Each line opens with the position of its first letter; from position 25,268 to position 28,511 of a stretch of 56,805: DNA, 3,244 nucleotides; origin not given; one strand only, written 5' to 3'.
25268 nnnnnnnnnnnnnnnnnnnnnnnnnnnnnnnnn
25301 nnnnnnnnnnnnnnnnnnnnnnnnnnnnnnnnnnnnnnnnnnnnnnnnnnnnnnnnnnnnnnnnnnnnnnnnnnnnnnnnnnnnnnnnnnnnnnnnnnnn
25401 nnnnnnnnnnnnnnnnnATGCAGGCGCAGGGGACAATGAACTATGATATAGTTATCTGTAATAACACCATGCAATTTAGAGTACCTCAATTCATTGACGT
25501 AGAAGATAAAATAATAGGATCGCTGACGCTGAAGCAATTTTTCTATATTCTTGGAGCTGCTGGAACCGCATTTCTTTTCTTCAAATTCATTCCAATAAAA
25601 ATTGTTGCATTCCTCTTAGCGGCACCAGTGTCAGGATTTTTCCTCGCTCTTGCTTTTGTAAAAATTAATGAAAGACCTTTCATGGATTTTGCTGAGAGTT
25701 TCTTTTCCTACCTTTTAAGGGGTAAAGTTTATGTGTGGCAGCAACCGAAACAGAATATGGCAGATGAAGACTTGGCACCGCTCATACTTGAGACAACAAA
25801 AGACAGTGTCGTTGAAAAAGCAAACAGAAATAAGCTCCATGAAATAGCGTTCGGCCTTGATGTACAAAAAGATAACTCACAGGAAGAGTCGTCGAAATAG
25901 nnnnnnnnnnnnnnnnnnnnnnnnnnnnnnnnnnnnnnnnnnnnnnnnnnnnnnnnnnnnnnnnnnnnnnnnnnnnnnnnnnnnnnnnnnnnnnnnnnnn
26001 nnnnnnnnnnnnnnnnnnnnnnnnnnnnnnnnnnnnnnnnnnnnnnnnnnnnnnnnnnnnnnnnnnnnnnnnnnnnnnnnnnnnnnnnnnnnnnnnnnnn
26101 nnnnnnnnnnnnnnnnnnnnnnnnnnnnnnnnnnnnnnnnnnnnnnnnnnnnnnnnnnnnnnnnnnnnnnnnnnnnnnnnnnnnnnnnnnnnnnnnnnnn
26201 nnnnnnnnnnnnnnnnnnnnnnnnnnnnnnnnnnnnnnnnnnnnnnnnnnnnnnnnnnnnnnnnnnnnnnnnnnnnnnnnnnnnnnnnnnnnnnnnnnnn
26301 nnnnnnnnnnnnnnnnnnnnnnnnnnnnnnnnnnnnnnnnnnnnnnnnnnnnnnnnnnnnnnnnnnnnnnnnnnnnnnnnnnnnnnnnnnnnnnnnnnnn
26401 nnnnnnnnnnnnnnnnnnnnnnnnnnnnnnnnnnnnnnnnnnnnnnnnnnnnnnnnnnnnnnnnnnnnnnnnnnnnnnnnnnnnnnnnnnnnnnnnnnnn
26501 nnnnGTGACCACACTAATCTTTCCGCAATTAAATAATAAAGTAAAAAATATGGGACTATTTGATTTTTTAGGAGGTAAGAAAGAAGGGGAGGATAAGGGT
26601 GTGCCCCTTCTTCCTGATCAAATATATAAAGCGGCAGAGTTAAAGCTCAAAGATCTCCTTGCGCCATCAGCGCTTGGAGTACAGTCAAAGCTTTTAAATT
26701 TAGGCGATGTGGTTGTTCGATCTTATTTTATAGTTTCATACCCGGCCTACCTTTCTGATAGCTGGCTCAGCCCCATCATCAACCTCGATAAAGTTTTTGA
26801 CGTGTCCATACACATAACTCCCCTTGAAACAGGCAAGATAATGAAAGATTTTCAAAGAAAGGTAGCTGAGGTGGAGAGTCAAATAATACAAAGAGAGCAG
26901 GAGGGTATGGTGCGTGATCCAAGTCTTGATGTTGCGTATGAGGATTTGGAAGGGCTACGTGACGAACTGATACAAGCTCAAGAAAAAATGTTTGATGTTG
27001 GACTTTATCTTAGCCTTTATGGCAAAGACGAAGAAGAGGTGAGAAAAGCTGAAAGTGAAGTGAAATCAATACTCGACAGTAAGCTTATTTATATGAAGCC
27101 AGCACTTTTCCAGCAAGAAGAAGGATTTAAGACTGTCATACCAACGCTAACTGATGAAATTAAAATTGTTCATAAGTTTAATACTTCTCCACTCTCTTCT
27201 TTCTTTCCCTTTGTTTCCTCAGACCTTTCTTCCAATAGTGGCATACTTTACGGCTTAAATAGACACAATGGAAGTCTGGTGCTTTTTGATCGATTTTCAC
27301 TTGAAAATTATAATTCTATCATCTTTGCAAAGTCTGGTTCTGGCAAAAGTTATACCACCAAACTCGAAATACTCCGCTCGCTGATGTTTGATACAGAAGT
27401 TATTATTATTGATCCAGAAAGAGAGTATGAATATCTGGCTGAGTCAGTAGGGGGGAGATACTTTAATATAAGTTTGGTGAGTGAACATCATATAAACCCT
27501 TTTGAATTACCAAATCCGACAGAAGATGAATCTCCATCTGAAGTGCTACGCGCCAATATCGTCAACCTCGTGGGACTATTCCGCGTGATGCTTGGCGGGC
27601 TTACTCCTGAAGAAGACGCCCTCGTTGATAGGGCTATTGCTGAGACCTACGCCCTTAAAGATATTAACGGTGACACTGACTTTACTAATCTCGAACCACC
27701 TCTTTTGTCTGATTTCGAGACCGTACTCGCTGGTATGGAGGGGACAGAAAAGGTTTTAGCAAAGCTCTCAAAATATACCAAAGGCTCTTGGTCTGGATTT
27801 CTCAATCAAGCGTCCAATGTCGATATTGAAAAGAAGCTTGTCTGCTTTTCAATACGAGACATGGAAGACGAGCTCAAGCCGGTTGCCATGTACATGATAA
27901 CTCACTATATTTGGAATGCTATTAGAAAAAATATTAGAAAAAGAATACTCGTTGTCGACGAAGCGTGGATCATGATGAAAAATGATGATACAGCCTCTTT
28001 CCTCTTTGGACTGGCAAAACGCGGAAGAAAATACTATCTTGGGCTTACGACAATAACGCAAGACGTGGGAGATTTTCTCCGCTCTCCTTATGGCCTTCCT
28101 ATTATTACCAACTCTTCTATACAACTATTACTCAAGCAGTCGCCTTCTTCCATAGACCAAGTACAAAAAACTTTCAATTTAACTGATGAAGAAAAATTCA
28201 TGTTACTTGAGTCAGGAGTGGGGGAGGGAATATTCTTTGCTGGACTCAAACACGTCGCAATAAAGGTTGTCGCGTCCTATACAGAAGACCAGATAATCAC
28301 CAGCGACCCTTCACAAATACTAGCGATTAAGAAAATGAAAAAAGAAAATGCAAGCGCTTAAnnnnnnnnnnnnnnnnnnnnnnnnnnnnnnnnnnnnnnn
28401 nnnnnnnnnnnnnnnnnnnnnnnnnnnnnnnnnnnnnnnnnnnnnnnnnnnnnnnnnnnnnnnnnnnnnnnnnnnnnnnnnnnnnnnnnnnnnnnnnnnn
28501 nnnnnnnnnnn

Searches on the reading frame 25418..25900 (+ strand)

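Call 93: search_protein_families(library=pfam, proteins=[window:25418-25900:+], max_evalue=0.001)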
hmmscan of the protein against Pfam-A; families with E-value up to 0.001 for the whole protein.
window:25418-25900:+ (160 aa): 1 family
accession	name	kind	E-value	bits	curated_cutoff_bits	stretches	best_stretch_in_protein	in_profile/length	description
PF12666.12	PrgI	-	3.7e-08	34.2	27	1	22-104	2-88/91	PrgI family protein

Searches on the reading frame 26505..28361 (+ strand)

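Call 82: search_protein_families(library=pfam, proteins=[window:26505-28361:+], max_evalue=0.001)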
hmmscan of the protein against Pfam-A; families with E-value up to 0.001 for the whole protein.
window:26505-28361:+ (618 aa): 3 families
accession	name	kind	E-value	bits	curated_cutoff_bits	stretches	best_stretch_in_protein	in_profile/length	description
PF19044.6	P-loop_TraG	-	3.6e-26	92.2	25.8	1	266-568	27-343/413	TraG P-loop domain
PF12846.13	AAA_10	-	1e-10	41.7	27.5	1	268-325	21-81/362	AAA-like domain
PF01935.23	DUF87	-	6.5e-08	33.4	23.2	1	273-335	28-92/220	Helicase HerA, central domain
